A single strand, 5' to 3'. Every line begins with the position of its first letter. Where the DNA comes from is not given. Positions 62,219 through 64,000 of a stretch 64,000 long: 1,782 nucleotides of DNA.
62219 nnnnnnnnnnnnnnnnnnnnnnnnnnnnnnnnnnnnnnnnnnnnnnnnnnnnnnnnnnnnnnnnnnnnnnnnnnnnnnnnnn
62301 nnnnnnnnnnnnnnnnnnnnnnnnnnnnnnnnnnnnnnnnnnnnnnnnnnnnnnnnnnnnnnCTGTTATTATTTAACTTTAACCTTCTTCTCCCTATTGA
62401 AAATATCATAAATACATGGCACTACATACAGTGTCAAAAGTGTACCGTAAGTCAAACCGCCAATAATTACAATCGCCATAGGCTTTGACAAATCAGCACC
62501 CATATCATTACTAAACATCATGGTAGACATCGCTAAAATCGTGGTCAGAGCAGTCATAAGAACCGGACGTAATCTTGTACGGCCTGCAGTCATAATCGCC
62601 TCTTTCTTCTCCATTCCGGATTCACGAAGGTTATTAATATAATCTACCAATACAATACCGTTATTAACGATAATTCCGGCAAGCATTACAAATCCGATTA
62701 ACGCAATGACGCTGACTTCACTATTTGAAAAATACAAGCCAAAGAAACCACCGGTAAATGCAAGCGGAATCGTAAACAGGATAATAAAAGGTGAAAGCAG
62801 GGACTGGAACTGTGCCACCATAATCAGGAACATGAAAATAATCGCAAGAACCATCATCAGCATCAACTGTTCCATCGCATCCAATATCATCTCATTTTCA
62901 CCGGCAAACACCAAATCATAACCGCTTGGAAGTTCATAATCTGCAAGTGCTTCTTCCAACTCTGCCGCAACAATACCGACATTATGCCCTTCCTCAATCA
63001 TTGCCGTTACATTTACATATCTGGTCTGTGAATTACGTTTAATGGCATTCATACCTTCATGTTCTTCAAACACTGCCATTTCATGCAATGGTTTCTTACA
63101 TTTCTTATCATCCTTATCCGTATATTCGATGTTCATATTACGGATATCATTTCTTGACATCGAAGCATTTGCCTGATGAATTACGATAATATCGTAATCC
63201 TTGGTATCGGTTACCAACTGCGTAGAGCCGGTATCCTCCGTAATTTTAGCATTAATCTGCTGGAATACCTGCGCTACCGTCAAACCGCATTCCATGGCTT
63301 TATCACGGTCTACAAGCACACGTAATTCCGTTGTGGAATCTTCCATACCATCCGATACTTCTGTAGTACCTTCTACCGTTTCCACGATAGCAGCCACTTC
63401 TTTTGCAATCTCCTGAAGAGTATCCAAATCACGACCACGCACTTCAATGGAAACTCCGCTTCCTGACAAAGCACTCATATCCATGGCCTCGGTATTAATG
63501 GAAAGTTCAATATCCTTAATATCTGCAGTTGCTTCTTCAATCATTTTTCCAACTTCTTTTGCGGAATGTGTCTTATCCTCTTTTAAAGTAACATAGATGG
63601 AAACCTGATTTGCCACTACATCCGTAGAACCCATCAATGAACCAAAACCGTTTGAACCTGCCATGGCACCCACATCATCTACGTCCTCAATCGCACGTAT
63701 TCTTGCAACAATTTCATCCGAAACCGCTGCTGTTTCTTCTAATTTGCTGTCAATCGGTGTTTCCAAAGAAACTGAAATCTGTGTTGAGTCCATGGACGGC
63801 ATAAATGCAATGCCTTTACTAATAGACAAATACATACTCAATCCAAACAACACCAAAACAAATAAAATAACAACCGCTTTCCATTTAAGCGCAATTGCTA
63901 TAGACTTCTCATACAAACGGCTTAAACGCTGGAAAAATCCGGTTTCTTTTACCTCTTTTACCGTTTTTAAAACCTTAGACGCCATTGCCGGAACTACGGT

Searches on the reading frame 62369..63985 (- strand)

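Call 15: search_protein_families(library=phrogs, proteins=[window:62369-63985:-], max_evalue=0.00001)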
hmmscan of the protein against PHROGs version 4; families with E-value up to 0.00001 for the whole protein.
window:62369-63985:- (538 aa): 1 family
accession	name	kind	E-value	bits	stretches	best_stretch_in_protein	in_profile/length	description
phrog_7301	-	unknown function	1.2e-95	322.2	1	17-534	512-1028/1035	-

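Call 44: search_protein_families(library=pfam, proteins=[window:62369-63985:-], max_evalue=0.001)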
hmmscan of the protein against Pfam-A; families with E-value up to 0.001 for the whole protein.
window:62369-63985:- (538 aa): 2 families
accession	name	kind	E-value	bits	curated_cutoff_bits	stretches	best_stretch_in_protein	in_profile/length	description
PF00873.25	ACR_tran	-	2.2e-103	347.3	28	1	3-529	487-1020/1021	AcrB/AcrD/AcrF family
PF03176.21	MMPL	-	1e-10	41.5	20.5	1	198-532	7-305/333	MMPL family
